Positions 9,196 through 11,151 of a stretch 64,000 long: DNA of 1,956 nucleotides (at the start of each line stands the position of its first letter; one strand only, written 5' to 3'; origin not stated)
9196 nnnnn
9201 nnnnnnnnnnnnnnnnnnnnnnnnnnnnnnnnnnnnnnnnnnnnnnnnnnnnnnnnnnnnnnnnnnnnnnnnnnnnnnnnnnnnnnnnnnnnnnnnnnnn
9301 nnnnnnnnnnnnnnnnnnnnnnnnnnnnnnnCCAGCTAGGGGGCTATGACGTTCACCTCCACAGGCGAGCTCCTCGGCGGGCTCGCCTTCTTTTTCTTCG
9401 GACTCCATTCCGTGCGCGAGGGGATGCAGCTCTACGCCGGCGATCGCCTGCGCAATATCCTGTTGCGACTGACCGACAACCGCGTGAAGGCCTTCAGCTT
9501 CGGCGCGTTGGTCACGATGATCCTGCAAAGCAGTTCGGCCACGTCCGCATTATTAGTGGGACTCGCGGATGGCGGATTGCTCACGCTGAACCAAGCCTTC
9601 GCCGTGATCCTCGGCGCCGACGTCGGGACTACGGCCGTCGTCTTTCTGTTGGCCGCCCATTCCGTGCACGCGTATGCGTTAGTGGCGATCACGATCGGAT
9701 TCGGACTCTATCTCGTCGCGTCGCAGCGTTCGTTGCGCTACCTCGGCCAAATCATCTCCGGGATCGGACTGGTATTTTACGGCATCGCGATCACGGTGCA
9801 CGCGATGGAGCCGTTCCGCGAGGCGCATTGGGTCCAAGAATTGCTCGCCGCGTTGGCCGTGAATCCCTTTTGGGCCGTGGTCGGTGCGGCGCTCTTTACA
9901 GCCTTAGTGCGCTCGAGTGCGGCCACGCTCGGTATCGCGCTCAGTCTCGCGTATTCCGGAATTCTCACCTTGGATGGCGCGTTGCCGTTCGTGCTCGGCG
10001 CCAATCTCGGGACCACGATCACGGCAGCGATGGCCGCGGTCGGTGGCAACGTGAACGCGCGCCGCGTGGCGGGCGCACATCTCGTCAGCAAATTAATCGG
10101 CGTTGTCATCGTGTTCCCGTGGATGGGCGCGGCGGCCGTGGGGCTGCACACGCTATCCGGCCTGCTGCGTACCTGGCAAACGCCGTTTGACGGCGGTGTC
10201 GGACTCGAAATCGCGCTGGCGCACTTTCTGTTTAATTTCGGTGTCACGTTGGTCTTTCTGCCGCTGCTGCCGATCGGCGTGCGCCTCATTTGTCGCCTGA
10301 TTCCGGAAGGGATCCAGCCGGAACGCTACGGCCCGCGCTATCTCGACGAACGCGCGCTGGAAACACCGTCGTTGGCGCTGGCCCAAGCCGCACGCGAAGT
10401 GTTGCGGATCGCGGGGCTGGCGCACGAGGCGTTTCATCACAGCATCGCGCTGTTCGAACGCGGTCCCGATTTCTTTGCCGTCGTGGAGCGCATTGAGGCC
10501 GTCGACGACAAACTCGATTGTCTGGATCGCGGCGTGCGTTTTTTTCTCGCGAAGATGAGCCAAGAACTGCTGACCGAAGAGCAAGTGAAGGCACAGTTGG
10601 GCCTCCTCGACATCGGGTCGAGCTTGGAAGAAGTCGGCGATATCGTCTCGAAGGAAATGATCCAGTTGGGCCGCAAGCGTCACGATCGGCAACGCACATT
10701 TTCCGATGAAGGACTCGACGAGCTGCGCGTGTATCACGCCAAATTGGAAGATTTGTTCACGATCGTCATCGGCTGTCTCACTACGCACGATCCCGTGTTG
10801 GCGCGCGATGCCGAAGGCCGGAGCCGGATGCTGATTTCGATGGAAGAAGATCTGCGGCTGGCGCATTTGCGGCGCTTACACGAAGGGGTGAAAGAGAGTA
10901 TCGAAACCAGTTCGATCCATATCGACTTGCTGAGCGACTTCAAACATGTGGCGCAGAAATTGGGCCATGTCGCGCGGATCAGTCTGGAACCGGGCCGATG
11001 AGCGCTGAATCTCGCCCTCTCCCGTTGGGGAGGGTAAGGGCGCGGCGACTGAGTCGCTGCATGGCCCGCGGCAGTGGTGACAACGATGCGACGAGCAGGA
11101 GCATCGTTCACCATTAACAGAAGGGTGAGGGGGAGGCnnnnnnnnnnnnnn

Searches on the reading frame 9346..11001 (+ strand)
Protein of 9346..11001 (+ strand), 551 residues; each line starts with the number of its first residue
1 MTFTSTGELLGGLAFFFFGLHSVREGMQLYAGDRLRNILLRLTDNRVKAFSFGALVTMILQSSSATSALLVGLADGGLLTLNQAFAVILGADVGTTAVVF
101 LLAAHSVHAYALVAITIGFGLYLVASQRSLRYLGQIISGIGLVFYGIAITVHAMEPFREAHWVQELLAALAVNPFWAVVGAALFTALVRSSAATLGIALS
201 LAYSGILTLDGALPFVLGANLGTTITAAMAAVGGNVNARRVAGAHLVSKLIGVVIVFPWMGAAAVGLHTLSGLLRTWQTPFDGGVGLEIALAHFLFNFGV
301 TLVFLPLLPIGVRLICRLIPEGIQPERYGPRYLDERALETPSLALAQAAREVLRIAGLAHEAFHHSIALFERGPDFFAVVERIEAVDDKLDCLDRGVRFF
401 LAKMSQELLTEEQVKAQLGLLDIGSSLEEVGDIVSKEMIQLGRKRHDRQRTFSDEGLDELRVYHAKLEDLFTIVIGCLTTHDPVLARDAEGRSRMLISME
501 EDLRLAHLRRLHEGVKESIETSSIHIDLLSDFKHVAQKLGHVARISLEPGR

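Call 14: search_protein_families(library=pfam, proteins=[window:9346-11001:+], max_evalue=0.001)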
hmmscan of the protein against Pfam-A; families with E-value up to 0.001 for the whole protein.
window:9346-11001:+ (551 aa): 2 families
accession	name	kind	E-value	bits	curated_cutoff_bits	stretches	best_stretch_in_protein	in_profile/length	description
PF02690.20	Na_Pi_cotrans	-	1.2e-48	165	29.1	2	15-149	1-134/137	Na+/Pi-cotransporter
PF01895.24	PhoU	-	6.3e-05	23.7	23.5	0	353-434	2-82/89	PhoU domain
